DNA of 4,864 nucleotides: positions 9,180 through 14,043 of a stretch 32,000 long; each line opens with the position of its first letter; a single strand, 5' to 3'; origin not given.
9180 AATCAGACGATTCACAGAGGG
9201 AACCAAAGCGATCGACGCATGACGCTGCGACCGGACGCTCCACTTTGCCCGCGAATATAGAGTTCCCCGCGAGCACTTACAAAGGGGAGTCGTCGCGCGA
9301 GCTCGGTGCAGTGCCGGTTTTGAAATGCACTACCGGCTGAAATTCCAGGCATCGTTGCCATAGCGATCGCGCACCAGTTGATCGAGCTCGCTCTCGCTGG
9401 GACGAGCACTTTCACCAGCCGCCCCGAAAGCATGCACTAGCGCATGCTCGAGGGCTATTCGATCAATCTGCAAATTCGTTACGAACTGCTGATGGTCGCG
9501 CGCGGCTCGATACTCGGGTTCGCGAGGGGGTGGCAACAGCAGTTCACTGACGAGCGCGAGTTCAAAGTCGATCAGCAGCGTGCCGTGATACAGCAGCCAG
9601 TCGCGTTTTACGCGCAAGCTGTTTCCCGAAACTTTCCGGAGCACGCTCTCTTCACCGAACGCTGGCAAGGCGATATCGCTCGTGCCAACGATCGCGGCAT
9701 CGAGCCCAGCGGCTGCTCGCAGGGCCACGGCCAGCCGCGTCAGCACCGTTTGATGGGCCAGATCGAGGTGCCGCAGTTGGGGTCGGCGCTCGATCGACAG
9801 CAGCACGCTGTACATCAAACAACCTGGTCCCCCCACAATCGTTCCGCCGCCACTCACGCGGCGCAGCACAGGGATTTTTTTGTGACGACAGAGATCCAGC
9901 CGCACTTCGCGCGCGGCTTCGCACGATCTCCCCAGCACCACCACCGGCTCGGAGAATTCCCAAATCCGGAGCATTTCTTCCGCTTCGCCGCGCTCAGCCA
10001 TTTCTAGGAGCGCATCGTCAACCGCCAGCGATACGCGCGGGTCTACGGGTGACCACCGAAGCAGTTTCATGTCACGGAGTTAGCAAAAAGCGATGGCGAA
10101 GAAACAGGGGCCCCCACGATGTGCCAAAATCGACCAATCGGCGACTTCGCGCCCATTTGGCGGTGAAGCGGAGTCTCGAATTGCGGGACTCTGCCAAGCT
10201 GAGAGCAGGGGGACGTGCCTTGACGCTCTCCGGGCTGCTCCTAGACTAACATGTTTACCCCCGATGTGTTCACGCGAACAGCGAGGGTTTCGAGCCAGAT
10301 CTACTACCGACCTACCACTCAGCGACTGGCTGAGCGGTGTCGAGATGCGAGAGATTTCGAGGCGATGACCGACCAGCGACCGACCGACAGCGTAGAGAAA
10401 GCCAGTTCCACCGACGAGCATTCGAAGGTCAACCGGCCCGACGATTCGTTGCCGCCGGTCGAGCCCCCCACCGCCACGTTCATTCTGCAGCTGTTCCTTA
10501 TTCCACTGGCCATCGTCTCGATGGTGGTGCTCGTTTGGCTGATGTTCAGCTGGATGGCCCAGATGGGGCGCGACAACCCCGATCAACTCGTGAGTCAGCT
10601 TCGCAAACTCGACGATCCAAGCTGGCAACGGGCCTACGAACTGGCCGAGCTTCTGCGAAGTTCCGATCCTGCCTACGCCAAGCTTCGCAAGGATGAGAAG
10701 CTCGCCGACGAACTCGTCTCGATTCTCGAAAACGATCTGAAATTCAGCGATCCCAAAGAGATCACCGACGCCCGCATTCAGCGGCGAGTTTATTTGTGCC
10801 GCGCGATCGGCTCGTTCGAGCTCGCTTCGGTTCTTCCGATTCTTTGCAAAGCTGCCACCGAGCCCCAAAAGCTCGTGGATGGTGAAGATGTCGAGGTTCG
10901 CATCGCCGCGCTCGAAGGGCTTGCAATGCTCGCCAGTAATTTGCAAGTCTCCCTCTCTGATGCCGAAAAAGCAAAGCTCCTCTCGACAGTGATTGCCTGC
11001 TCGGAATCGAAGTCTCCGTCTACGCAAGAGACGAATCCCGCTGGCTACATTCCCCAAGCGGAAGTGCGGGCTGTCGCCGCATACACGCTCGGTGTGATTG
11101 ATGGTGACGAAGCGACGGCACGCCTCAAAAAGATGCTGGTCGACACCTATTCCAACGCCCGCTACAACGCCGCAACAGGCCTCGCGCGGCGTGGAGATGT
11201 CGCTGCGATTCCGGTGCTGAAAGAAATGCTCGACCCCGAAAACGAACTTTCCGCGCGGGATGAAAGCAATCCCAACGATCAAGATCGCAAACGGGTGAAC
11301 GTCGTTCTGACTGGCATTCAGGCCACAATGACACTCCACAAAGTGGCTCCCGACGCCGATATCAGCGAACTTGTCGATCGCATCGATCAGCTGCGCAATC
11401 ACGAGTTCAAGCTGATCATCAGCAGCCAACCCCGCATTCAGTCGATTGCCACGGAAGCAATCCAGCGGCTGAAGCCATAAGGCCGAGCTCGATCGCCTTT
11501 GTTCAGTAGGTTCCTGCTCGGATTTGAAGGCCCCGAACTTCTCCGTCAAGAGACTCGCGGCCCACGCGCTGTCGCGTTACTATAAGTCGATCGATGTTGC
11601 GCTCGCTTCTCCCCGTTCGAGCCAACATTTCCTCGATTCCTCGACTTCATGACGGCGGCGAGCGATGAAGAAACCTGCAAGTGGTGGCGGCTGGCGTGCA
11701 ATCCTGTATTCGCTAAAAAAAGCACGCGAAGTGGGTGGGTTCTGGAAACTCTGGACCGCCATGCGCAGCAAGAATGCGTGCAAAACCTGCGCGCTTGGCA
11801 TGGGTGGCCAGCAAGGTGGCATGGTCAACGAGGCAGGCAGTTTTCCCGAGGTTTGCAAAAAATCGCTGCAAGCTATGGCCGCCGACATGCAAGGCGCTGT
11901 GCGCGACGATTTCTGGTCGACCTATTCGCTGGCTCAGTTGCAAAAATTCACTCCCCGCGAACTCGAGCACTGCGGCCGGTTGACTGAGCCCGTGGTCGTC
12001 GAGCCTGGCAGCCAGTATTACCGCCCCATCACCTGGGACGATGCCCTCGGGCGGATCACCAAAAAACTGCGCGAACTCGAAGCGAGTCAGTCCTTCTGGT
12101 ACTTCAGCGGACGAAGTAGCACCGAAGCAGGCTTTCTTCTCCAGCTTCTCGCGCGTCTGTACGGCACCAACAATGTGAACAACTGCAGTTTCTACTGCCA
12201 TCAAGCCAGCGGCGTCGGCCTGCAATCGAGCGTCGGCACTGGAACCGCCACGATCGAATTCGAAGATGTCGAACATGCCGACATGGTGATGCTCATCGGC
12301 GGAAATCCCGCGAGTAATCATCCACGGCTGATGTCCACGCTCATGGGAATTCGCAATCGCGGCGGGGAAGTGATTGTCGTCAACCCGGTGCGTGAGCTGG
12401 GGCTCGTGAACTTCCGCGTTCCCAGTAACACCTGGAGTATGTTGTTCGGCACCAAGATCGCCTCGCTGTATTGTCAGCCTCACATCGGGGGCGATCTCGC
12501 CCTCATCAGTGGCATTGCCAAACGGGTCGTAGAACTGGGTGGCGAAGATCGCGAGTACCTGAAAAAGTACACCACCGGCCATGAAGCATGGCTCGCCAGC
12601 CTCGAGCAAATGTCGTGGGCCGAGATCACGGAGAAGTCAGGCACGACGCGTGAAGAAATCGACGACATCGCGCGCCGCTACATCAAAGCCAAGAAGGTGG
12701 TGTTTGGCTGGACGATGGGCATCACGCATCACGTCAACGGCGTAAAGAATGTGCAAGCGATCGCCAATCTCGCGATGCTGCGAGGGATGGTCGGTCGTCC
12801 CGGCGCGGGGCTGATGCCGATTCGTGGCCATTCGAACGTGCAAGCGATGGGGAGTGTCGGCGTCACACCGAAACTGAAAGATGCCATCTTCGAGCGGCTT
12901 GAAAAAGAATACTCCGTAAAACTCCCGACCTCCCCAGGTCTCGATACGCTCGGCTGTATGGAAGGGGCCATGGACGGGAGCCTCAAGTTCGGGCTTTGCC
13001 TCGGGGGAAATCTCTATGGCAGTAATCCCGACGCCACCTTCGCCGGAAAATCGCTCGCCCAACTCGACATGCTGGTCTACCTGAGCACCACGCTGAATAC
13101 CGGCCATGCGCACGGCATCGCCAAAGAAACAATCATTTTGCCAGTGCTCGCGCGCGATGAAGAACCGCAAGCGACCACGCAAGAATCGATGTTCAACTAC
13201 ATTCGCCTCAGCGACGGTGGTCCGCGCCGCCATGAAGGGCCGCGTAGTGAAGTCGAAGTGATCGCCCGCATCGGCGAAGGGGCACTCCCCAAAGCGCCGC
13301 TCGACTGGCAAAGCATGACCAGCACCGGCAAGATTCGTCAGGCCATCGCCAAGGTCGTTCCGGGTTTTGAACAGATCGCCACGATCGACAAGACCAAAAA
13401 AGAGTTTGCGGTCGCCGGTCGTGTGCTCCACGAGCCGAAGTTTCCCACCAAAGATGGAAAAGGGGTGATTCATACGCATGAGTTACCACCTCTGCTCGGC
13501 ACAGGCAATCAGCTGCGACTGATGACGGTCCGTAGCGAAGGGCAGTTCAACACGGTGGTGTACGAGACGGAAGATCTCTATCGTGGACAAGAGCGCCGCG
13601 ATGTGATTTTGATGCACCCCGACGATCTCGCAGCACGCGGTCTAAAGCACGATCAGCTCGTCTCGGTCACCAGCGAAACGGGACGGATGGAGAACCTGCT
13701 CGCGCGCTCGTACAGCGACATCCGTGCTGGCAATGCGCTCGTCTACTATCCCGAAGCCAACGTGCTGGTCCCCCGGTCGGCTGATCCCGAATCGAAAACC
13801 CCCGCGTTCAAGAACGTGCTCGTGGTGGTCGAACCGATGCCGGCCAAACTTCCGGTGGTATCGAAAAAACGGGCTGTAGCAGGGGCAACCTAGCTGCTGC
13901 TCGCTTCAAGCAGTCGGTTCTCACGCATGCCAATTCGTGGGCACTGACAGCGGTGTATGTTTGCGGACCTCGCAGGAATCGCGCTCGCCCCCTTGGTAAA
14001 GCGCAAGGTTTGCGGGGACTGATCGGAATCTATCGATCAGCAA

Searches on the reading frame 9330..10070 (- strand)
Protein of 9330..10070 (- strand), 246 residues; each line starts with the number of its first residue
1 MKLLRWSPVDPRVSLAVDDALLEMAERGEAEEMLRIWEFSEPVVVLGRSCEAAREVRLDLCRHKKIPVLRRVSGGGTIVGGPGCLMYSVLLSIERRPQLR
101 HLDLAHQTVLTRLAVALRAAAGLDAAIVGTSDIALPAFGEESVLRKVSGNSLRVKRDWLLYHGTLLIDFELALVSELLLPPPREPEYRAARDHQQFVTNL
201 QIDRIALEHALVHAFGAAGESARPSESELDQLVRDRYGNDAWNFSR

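Call 16: search_protein_families(library=pfam, proteins=[window:9330-10070:-], max_evalue=0.001)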
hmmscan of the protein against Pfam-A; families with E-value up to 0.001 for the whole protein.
window:9330-10070:- (246 aa): 1 family
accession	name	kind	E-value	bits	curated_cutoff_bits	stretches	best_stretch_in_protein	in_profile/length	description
PF21948.1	LplA-B_cat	-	2.9e-33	116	27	1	10-201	1-179/200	Lipoyl protein ligase A/B catalytic domain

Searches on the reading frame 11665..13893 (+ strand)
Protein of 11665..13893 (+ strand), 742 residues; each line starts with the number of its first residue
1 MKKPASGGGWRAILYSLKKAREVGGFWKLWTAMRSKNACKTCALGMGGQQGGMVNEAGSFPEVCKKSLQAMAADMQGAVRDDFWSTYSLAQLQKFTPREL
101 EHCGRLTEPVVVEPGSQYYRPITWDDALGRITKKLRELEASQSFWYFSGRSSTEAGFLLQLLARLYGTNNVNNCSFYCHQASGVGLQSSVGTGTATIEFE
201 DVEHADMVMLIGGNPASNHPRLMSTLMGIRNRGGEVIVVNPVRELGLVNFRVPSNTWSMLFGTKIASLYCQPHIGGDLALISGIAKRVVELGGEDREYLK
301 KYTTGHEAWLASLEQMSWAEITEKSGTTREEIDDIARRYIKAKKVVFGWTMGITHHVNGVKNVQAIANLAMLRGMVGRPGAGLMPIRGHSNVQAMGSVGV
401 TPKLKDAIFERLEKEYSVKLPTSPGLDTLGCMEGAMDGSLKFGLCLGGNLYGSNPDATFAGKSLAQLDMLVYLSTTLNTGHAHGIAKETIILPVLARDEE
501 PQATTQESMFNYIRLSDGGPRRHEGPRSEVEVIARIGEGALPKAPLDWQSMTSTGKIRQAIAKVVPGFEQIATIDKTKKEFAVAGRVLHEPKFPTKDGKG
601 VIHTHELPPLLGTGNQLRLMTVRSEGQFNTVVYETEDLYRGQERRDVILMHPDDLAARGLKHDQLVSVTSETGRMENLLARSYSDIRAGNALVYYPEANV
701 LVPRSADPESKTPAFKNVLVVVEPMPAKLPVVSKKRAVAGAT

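Call 16: search_protein_families(library=pfam, proteins=[window:11665-13893:+], max_evalue=0.001)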
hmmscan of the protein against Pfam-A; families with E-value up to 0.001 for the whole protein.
window:11665-13893:+ (742 aa): 2 families
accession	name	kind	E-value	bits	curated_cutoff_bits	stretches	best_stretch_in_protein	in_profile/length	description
PF00384.28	Molybdopterin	-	3.3e-24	86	24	1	105-483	1-302/353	Molybdopterin oxidoreductase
PF01568.27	Molydop_binding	-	1.8e-20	73.4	26.8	1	617-718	1-109/110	Molydopterin dinucleotide binding domain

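Call 73: list_cluster_members(proteins=[window:11665-13893:+, window:26706-27635:+, window:9330-10070:-, window:16696-18324:+, window:20105-20728:+, window:18427-20052:+])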
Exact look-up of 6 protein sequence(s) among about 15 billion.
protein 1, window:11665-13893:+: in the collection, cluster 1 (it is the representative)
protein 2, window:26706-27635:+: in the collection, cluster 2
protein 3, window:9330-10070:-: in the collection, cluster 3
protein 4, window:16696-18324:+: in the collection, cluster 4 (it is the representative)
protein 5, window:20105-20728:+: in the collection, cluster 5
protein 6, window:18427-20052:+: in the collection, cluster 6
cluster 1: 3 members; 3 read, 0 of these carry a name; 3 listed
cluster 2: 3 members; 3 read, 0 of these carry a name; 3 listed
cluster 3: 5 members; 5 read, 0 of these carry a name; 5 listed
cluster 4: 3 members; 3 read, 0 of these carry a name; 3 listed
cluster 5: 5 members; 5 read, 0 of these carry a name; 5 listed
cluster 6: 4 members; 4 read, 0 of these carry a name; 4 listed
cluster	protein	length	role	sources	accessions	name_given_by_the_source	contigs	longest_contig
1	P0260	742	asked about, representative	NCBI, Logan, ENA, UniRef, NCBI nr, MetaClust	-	-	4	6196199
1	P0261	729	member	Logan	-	-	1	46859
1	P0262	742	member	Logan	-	-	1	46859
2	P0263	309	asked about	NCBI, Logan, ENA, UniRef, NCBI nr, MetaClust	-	-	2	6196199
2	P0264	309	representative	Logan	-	-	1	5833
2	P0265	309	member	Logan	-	-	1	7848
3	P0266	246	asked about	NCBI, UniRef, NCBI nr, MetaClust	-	-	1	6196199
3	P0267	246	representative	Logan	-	-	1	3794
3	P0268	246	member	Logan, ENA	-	-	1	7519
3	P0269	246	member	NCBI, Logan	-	-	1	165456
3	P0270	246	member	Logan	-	-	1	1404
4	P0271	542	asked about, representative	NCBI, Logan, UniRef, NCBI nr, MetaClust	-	-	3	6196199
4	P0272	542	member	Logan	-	-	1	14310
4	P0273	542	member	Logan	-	-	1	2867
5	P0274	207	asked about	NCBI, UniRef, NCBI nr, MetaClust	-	-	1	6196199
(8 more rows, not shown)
